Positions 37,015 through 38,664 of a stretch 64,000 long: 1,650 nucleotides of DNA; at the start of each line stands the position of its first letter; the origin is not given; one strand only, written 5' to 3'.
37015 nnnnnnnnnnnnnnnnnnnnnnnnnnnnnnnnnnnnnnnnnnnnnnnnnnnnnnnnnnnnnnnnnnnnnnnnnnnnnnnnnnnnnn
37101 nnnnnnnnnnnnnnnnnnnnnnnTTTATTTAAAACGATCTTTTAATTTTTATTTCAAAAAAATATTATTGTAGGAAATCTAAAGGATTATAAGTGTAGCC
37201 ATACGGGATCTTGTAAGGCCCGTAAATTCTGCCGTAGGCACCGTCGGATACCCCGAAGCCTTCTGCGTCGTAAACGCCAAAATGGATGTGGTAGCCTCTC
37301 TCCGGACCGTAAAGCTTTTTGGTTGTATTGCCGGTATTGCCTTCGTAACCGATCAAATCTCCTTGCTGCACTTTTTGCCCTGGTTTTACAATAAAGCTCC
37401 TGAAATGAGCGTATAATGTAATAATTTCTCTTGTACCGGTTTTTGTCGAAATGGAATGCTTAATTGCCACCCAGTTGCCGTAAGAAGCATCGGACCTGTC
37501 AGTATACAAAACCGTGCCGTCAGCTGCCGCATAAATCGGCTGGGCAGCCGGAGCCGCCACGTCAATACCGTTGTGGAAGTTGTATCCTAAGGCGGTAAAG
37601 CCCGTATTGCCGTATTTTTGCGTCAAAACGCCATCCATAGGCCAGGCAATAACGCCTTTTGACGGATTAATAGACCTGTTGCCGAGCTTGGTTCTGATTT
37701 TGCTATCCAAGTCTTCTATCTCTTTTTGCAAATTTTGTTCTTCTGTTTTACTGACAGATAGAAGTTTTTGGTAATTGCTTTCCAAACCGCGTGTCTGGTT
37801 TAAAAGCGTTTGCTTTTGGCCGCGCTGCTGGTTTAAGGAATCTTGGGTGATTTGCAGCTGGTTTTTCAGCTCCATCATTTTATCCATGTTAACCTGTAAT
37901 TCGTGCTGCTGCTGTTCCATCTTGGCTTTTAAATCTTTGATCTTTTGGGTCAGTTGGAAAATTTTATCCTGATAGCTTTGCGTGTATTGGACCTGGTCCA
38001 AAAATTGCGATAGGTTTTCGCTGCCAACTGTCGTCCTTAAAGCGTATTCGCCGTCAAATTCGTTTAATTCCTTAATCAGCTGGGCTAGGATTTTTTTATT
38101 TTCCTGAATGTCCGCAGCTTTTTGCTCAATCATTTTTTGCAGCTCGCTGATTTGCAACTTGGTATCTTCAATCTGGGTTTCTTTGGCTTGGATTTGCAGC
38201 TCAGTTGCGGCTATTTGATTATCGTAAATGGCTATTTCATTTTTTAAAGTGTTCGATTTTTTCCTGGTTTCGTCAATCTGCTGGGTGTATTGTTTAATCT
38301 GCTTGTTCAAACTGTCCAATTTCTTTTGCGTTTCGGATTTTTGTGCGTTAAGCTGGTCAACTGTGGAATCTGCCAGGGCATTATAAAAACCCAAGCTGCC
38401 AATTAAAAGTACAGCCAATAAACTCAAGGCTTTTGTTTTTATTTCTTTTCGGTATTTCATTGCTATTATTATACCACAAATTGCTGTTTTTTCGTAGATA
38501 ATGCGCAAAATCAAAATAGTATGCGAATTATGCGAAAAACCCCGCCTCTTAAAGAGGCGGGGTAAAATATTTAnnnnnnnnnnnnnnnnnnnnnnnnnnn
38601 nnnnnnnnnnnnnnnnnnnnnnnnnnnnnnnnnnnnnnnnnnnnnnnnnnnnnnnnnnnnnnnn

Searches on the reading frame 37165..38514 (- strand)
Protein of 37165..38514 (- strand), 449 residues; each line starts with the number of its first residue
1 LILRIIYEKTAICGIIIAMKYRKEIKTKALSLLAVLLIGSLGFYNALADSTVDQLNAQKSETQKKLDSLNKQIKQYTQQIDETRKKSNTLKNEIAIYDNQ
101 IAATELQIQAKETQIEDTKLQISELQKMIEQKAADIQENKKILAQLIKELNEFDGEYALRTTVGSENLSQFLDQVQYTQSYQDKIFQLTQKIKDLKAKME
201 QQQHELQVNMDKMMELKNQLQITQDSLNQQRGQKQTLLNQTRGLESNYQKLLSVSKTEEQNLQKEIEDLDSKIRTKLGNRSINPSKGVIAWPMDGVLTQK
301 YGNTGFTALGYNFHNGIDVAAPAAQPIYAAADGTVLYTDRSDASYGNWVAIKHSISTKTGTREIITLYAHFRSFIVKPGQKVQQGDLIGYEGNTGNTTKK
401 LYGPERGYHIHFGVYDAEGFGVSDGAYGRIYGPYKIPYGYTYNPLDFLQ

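Call 10: search_protein_families(library=pfam, proteins=[window:37165-38514:-], max_evalue=0.001)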
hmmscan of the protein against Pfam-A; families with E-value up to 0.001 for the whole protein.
window:37165-38514:- (449 aa): 2 families
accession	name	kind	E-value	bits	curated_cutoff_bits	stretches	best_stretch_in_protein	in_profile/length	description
PF01551.29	Peptidase_M23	-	6.1e-24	84.5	28.7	1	313-416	2-89/96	Peptidase family M23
PF00038.26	Filament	-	0.00024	21.3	40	0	175-274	183-280/313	Intermediate filament protein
